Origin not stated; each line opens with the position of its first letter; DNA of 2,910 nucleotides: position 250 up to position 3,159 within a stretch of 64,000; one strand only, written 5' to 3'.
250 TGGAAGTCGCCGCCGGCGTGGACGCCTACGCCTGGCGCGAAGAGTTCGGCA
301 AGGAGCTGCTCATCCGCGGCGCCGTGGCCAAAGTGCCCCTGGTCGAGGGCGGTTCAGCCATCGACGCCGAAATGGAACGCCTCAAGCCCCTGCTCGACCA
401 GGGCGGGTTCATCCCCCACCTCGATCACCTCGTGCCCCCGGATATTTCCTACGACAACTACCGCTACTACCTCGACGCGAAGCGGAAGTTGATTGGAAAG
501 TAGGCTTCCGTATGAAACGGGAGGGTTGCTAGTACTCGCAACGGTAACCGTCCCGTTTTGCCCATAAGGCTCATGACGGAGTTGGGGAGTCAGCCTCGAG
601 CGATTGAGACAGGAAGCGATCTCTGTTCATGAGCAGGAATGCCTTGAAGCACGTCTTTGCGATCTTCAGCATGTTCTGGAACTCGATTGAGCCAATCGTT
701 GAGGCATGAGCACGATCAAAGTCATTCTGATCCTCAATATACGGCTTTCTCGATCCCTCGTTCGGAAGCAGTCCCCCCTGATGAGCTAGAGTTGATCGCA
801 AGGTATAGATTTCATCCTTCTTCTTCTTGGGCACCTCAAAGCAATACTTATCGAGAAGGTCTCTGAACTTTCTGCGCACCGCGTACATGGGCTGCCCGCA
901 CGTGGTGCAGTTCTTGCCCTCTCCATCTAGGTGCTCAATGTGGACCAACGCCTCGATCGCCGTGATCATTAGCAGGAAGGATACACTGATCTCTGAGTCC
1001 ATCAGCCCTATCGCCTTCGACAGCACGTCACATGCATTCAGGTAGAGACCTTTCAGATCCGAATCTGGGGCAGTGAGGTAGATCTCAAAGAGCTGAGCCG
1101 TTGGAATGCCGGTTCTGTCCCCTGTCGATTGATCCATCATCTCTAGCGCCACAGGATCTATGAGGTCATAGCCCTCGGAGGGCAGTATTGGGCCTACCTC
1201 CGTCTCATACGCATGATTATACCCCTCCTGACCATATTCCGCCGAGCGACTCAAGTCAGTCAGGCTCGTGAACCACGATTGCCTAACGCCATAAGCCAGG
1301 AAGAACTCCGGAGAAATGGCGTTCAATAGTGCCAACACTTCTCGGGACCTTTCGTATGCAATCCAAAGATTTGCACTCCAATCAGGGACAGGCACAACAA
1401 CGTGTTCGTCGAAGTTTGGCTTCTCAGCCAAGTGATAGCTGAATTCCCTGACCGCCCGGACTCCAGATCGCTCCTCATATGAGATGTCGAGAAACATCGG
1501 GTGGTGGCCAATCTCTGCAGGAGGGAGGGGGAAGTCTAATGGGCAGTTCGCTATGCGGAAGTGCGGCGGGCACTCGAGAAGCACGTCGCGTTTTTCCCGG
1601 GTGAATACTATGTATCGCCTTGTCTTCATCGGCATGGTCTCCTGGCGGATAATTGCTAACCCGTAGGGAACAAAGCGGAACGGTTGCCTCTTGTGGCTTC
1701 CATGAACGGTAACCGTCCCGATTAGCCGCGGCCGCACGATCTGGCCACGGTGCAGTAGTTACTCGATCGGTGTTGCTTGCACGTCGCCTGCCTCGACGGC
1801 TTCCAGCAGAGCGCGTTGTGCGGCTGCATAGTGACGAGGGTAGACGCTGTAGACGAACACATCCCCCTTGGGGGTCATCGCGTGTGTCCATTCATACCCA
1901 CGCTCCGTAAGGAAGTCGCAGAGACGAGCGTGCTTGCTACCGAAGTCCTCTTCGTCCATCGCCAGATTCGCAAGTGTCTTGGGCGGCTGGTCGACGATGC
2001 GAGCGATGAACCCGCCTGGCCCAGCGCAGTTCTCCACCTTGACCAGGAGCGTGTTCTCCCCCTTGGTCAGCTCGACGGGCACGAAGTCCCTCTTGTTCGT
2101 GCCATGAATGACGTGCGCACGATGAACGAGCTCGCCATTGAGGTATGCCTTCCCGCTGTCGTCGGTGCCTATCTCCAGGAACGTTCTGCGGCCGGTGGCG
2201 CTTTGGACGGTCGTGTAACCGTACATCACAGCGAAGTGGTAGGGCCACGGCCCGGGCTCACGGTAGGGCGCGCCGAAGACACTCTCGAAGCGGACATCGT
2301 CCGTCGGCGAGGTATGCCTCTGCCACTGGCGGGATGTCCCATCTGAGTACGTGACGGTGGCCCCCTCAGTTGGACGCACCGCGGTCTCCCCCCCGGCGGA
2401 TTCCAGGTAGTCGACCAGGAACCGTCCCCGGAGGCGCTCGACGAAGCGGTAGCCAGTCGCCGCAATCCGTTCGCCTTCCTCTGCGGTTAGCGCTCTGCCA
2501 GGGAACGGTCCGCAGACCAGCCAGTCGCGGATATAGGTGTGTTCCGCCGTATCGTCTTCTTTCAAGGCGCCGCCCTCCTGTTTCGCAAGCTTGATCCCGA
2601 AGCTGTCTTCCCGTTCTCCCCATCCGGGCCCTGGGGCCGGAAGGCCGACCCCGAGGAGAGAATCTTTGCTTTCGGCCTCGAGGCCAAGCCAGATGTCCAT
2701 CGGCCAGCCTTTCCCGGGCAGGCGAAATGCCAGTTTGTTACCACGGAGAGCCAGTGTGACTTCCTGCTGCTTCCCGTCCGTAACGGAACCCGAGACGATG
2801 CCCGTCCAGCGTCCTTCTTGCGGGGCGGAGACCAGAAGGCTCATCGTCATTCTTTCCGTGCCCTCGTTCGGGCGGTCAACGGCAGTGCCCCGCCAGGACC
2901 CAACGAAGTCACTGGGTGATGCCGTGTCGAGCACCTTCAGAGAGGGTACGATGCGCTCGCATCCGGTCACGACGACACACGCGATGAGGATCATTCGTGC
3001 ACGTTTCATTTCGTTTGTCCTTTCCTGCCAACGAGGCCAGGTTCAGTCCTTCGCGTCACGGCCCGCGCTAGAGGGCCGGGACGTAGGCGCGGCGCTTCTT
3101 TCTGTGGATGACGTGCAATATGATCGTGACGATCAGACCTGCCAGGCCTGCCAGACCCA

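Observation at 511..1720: AT-rich single-gene insertion bracketed by a duplicated terminator-like sequence; candidate HEPN/Abi-type defence gene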

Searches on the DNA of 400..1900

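Call 61: search_rna_families(source=window, start=400, end=1900, threshold=evalue, max_evalue=10)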
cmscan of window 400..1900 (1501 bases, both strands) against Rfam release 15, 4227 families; matches with E-value up to 10: 4.
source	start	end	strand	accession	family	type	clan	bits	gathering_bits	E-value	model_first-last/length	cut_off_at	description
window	626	687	+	RF00849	mir-60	Gene; miRNA;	-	17.6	67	2.9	1-72/72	no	mir-60 microRNA precursor family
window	1079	1145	-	RF00221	SNORD43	Gene; snRNA; snoRNA; CD-box;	CL00059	16.6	45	3.3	1-64/64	no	Small nucleolar RNA SNORD43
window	834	948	-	RF02124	JPX_1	Gene; lncRNA;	-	15.6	55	6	1-135/135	no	JPX transcript, XIST activator conserved region 1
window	1422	1482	-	RF01136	sR28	Gene; snRNA; snoRNA; CD-box;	-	13.8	39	1.1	1-55/55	no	Small nucleolar RNA sR28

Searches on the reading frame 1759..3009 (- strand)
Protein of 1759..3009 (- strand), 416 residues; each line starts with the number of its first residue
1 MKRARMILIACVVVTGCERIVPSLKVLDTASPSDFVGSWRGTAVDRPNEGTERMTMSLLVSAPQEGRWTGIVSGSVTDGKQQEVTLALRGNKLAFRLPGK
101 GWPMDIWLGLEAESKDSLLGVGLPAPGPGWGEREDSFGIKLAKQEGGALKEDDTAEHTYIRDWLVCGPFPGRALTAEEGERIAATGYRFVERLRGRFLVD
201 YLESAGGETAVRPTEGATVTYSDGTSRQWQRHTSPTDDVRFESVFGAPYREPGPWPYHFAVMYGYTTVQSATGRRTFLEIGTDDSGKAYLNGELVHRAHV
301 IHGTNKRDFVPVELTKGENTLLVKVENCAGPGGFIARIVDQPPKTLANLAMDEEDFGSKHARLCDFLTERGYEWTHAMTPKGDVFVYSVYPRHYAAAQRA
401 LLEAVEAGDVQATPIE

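Call 31: find_related_loci(query=window:1759-3009:-, collection=genome_contigs, flank=6000)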
Query window:1759-3009:- (416 aa) in genome_contigs; peptide patterns used: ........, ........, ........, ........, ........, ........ (x = any residue, [..] = any of these).
27 stretches matched a pattern, but none encodes a relative of the query by tblastn (E <= 1e-3).

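Call 40: find_related_loci(query=window:1759-3009:-, collection=metagenome_contigs, flank=5000)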
Query window:1759-3009:- (416 aa) in metagenome_contigs; peptide patterns used: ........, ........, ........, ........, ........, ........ (x = any residue, [..] = any of these).
41 stretches matched a pattern, but none encodes a relative of the query by tblastn (E <= 1e-3).

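Call 41: find_homologous_proteins(query=window:1759-3009:-, max_evalue=1e-10)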
Query window:1759-3009:- (416 aa): 13 proteins with E <= 1e-10 among 8000 candidates.
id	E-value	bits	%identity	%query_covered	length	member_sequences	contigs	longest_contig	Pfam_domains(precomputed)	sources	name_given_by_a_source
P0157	2.6e-282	954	100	99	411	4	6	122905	-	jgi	-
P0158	1.5e-120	421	68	64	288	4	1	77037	-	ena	-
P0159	1.1e-113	398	67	62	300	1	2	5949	-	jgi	-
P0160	2.3e-108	381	63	63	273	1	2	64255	-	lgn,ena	-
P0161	4.5e-59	218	44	64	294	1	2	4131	-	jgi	-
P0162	2.5e-57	213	56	44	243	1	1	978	-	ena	-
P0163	5.9e-30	122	43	44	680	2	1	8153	-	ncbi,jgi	ncbi:MAG: NHL repeat-containing protein [Planctomycetota bacterium]|jgi:hypothetical protein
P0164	1.1e-20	92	38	43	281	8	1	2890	-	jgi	-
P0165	1.1e-19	89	36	44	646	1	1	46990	-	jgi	-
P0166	1.2e-19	88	35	44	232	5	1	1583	-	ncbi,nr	ncbi:MAG: hypothetical protein KC940_16295, partial [Candidatus Omnitrophica bacterium]|nr:hypotheti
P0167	4.4e-19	87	37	44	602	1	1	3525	PF00756.27,PF00326.28,PF01738.25,PF12146.16,PF02230.23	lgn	-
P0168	7.8e-14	69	33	50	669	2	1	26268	PF03572.24,PF13606.13,PF13857.13,PF12796.14,PF00023.37,PF13637.13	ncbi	-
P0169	4.2e-11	60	31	44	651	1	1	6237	PF03572.24,PF13857.13,PF12796.14,PF00023.37,PF13637.13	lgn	-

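Call 43: find_encoding_contigs(protein=P0157, flank=6000, max_places=10)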
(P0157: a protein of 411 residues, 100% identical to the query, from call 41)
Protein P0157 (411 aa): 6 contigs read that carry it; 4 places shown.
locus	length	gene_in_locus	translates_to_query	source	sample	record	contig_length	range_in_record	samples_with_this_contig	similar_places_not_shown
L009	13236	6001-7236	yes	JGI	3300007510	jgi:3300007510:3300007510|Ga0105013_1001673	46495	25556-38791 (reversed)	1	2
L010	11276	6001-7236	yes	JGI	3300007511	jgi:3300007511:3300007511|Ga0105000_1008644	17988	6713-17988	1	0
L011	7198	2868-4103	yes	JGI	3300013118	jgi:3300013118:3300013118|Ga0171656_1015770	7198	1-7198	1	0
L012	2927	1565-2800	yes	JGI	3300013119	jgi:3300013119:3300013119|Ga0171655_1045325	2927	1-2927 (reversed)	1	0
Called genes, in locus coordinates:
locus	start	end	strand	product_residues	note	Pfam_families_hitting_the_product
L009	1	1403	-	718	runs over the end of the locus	PF02901:PFL-like, PF01228:Gly_radical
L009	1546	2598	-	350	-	PF00150:Cellulase (weak)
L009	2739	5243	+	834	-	PF02837:Glyco_hydro_2_N (faint), PF22666:Glyco_hydro_2_N2, PF00703:Glyco_hydro_2, PF17786:Mannosidase_ig, PF17753:Ig_mannosidase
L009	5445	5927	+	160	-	-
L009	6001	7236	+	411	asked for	-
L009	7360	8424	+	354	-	-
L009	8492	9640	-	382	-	PF01208:URO-D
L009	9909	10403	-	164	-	-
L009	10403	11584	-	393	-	PF13304:AAA_21, PF13175:AAA_15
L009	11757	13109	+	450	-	PF01120:Alpha_L_fucos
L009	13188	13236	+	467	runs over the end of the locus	-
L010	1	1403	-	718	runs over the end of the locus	PF02901:PFL-like, PF01228:Gly_radical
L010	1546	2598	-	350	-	PF00150:Cellulase (weak)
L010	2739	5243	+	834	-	PF02837:Glyco_hydro_2_N (faint), PF22666:Glyco_hydro_2_N2, PF00703:Glyco_hydro_2, PF17786:Mannosidase_ig, PF17753:Ig_mannosidase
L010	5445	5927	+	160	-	-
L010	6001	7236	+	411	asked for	-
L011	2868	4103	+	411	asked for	-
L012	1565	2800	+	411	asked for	-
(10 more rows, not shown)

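Call 44: find_encoding_contigs(protein=P0158, flank=8000, max_places=3)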
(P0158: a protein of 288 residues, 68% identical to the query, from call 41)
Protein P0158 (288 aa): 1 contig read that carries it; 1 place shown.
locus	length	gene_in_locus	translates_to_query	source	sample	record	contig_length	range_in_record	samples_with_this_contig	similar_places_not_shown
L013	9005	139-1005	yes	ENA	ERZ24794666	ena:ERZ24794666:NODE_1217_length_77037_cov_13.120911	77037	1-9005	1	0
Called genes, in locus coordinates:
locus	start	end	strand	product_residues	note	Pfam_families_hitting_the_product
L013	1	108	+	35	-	?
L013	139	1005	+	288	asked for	-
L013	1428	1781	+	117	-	-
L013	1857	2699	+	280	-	PF03848:TehB (weak), PF13489:Methyltransf_23 (weak), PF13847:Methyltransf_31, PF08241:Methyltransf_11, PF08242:Methyltransf_12, PF13649:Methyltransf_25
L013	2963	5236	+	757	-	PF19501:PcRGLX_1st (weak), PF21345:PcRGLX_2nd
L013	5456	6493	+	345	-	PF02126:PTE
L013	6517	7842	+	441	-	PF00884:Sulfatase, PF16347:SGSH_C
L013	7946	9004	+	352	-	PF04055:Radical_SAM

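Call 45: find_encoding_contigs(protein=P0160, flank=8000, max_places=3)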
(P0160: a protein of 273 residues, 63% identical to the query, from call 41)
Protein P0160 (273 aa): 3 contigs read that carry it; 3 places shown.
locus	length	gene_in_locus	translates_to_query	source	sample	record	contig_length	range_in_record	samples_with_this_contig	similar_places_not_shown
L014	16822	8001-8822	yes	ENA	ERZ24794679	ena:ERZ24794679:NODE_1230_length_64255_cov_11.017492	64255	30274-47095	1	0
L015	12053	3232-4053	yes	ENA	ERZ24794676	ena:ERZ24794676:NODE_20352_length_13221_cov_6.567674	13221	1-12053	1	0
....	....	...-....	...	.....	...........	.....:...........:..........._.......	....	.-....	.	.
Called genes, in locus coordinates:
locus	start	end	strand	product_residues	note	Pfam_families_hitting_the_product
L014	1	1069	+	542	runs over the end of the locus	-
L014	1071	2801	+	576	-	-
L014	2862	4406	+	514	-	-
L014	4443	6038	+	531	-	PF13243:SQHop_cyclase_C (faint)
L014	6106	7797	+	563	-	PF03781:FGE-sulfatase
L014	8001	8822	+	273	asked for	-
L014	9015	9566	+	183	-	-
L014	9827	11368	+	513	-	-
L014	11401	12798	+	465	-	-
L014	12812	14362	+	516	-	-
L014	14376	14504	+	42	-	-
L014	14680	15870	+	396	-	-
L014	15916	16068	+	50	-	-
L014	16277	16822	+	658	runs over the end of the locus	PF10092:DUF2330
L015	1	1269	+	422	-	?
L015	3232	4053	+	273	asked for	-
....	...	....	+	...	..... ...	-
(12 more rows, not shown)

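Call 84: search_protein_families(library=padloc, proteins=[L009:10403-11584:-, L009:9909-10403:-], max_evalue=0.001)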
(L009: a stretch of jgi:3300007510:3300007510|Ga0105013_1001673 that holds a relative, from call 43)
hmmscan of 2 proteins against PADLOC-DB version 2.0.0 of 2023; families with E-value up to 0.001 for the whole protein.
L009:10403-11584:- (393 aa): 68 families (the best 25 are shown)
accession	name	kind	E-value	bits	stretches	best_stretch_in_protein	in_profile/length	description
PDLC04710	PDC-M56A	-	2.6e-142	472.3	1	1-386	1-377/382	-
PDLC02979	AriA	-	1.1e-19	69.5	2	209-290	291-372/373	-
PDLC02980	AriA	-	9.8e-18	63.1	1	189-292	208-304/304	-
PDLC02358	Old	-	1.7e-13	48.3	1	242-292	280-330/578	Old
PDLC04175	HEC-01A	-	5e-13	46.8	1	248-293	270-314/363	-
PDLC04178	HEC-01A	-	6.5e-13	46.5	2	243-293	284-333/399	-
PDLC04177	HEC-01A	-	3.1e-12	44.2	1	249-296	299-345/393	-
PDLC04562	PDC-M29A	-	4.8e-12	43.8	1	1-54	1-57/410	-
PDLC03878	NsnB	-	1.1e-11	43.1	1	247-293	237-283/345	-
PDLC04183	HEC-01A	-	1.4e-11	42.1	1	3-86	7-91/402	-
PDLC04176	HEC-01A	-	1.4e-10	39.1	1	243-292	273-322/371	-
PDLC04179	HEC-01A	-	2.8e-10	37.9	1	244-294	357-408/459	-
PDLC04033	PD-T4-4_A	-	4.3e-10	37.4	1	246-297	325-376/460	-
PDLC04389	PDC-M07A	-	1.1e-09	35.9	1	240-294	319-374/443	-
PDLC04032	PD-T4-4_A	-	3.3e-09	34.2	1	210-290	318-390/474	-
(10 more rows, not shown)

L009:9909-10403:- (164 aa): 1 family
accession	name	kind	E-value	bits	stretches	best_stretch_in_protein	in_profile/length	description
PDLC04711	PDC-M56B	-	1.6e-34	117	1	10-156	4-144/151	-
